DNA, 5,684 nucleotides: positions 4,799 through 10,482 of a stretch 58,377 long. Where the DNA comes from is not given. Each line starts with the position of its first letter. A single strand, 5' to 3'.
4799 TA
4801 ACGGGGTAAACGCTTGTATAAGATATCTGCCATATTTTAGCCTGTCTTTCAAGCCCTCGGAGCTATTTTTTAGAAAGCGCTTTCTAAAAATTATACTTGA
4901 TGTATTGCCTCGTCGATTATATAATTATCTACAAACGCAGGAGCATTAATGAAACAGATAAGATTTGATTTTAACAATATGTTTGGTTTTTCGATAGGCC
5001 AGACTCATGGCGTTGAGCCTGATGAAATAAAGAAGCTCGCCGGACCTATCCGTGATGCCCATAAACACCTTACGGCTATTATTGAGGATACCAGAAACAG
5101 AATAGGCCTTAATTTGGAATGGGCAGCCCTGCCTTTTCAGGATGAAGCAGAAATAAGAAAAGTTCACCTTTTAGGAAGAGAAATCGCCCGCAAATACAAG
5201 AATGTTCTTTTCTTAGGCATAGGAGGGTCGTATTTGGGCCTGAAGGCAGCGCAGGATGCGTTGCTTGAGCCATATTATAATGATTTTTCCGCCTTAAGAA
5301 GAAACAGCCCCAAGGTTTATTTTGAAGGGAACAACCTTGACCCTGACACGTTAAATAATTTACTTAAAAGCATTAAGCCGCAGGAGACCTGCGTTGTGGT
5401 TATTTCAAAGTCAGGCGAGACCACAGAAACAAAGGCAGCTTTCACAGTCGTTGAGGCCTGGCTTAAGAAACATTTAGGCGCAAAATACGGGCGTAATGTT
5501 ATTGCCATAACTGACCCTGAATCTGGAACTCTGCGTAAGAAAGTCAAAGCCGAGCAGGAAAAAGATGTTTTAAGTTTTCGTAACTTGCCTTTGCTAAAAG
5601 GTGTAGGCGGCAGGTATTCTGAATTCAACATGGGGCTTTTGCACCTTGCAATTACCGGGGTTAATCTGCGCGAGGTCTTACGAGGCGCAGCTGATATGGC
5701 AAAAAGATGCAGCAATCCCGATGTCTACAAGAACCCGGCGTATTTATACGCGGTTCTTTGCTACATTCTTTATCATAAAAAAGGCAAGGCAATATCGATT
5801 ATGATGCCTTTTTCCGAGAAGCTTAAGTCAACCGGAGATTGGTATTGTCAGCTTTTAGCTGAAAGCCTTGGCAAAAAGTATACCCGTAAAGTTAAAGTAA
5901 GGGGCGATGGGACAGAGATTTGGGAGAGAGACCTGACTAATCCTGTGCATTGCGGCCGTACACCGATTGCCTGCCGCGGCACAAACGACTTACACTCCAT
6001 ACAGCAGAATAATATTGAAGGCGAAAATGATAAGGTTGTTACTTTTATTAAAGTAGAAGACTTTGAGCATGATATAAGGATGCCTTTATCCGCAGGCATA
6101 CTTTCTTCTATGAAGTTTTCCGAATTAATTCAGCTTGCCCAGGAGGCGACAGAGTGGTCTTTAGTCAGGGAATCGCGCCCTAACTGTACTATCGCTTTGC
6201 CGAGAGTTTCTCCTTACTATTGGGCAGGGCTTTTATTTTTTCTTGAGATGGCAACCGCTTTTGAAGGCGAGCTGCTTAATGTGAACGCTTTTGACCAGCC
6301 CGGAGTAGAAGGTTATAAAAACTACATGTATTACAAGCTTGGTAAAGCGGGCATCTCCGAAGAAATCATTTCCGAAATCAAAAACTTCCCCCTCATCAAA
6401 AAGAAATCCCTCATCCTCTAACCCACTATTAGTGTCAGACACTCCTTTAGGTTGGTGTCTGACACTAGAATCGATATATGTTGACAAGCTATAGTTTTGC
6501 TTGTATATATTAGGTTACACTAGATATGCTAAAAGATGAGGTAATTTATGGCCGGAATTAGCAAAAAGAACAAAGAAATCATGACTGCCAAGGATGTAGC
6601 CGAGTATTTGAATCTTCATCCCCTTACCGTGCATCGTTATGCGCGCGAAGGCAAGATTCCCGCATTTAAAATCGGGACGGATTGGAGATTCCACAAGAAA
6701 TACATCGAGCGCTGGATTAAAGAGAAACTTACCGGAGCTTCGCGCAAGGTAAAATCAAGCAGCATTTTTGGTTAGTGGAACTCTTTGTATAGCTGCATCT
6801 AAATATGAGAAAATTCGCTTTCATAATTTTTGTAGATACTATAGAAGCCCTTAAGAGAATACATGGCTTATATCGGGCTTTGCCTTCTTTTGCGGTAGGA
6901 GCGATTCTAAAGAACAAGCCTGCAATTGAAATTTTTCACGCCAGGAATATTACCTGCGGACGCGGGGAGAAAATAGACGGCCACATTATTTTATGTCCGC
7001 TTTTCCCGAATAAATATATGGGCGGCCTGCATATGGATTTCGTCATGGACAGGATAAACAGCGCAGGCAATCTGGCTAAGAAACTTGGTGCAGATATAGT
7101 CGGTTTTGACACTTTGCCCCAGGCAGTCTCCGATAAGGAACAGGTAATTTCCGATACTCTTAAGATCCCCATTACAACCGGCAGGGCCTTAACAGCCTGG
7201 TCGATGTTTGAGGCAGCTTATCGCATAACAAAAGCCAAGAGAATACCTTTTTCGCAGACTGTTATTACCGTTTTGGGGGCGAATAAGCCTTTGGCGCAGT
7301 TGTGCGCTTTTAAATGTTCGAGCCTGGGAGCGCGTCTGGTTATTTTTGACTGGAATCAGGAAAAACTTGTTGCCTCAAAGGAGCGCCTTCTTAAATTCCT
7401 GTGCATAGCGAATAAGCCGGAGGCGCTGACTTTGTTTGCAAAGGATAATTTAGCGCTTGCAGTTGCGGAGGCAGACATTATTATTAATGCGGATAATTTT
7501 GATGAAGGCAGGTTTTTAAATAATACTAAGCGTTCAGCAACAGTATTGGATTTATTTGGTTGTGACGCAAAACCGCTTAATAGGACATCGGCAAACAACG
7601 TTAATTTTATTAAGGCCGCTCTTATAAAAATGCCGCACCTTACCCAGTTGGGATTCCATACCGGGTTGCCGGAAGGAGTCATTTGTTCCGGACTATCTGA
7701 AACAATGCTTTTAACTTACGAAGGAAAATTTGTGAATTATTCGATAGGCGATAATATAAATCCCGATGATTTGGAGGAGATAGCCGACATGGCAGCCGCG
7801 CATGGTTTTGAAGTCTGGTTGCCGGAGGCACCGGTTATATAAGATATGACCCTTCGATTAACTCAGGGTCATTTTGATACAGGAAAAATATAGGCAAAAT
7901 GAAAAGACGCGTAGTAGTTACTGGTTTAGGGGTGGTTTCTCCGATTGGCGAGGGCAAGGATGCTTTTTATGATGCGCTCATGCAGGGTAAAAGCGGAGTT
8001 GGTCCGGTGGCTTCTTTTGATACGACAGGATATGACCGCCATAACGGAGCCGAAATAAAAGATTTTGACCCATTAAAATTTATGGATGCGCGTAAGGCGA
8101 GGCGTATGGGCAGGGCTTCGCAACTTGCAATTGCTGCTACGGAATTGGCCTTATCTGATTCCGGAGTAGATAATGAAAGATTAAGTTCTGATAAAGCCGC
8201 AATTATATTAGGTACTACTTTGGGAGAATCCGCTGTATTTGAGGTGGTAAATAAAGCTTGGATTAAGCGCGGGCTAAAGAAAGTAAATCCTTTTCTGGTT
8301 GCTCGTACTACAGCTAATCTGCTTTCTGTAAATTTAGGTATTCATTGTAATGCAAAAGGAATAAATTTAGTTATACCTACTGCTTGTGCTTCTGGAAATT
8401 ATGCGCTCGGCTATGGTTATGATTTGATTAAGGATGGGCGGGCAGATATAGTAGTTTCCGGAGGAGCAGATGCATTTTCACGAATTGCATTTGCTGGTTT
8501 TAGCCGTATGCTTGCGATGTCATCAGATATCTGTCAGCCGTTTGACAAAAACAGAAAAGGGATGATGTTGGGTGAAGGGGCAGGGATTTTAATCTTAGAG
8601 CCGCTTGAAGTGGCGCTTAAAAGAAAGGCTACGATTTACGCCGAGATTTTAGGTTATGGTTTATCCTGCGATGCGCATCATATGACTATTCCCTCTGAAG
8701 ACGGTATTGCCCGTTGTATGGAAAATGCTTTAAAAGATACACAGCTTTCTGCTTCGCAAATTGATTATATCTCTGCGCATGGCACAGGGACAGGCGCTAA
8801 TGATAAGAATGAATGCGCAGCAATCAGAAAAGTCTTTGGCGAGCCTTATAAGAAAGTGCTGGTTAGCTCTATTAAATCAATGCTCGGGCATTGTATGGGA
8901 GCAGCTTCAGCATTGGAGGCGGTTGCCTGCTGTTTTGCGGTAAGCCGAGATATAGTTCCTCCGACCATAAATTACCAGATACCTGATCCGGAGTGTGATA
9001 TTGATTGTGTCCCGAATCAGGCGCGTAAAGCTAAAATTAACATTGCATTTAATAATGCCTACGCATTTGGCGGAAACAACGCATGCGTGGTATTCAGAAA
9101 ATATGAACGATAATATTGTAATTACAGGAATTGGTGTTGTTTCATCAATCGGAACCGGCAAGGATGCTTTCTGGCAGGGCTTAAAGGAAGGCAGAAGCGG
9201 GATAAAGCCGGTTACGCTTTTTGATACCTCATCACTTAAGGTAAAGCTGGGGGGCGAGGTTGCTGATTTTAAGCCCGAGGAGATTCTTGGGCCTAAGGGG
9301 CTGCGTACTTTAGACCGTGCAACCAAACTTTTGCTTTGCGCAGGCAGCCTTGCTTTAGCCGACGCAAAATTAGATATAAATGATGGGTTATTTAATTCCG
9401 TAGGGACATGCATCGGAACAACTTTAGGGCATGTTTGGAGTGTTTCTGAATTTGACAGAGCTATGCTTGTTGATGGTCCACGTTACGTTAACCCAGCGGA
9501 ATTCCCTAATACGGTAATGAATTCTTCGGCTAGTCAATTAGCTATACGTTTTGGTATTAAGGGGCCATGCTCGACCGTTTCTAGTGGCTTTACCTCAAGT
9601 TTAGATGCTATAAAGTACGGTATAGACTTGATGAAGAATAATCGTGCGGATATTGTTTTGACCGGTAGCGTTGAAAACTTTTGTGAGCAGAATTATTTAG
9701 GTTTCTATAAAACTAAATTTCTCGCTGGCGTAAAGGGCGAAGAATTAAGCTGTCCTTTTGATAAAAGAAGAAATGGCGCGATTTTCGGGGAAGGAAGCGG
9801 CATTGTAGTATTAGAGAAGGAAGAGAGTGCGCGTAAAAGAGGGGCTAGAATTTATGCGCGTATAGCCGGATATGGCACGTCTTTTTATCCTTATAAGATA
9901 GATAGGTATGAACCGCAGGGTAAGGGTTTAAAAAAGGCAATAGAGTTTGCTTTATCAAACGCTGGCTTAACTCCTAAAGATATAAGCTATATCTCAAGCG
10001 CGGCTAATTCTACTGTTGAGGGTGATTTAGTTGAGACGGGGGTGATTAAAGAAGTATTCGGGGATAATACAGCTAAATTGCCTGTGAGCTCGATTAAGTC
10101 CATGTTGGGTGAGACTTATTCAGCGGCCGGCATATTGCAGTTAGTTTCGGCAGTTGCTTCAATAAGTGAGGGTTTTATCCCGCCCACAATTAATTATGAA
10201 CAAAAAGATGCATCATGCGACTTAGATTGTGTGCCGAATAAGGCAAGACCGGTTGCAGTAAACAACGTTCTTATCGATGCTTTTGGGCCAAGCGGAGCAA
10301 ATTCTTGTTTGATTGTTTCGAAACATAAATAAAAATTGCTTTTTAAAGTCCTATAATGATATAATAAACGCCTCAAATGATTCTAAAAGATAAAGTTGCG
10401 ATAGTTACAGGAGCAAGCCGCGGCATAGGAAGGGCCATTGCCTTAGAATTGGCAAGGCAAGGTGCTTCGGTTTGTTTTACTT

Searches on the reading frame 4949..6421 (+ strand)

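Call 19: search_protein_families(library=pfam, proteins=[window:4949-6421:+], max_evalue=0.001)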
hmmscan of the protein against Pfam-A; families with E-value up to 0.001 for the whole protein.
window:4949-6421:+ (490 aa): 1 family
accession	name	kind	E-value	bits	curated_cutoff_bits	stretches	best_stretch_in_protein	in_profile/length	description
PF00342.24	PGI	-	2.1e-24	86.4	22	1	81-457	94-459/486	Phosphoglucose isomerase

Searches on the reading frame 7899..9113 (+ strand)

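Call 19: search_protein_families(library=pfam, proteins=[window:7899-9113:+], max_evalue=0.001)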
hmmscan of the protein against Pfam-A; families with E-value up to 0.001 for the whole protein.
window:7899-9113:+ (404 aa): 3 families
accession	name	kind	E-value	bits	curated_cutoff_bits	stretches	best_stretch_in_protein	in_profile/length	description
PF00109.32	ketoacyl-synt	-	1.4e-44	153.1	20.8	1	3-238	2-251/252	Beta-ketoacyl synthase, N-terminal domain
PF02801.28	Ketoacyl-synt_C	-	2.6e-35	121.5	20.8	1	247-359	1-118/119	Beta-ketoacyl synthase, C-terminal domain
PF00108.29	Thiolase_N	-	7.6e-05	22.6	26.4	0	139-196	63-118/260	Thiolase, N-terminal domain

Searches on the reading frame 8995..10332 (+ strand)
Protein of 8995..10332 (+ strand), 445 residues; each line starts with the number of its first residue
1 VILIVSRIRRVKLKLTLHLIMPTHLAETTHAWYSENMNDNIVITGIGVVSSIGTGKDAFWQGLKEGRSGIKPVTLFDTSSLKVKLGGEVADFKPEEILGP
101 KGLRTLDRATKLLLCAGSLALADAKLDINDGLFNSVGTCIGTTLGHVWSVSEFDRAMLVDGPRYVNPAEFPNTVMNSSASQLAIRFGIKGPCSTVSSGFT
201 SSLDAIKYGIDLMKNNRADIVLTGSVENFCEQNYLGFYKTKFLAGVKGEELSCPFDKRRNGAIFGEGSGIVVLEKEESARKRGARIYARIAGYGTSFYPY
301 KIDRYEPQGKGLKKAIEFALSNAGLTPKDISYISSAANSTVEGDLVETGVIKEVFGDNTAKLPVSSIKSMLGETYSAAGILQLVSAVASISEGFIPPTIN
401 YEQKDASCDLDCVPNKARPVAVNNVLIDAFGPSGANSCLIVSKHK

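Call 19: search_protein_families(library=pfam, proteins=[window:8995-10332:+], max_evalue=0.001)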
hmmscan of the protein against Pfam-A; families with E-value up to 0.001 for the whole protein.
window:8995-10332:+ (445 aa): 2 families
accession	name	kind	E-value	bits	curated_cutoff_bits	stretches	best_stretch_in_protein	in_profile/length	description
PF00109.32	ketoacyl-synt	-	1.8e-33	116.7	20.8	1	39-279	2-252/252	Beta-ketoacyl synthase, N-terminal domain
PF02801.28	Ketoacyl-synt_C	-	2.6e-28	98.9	20.8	1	287-402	1-119/119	Beta-ketoacyl synthase, C-terminal domain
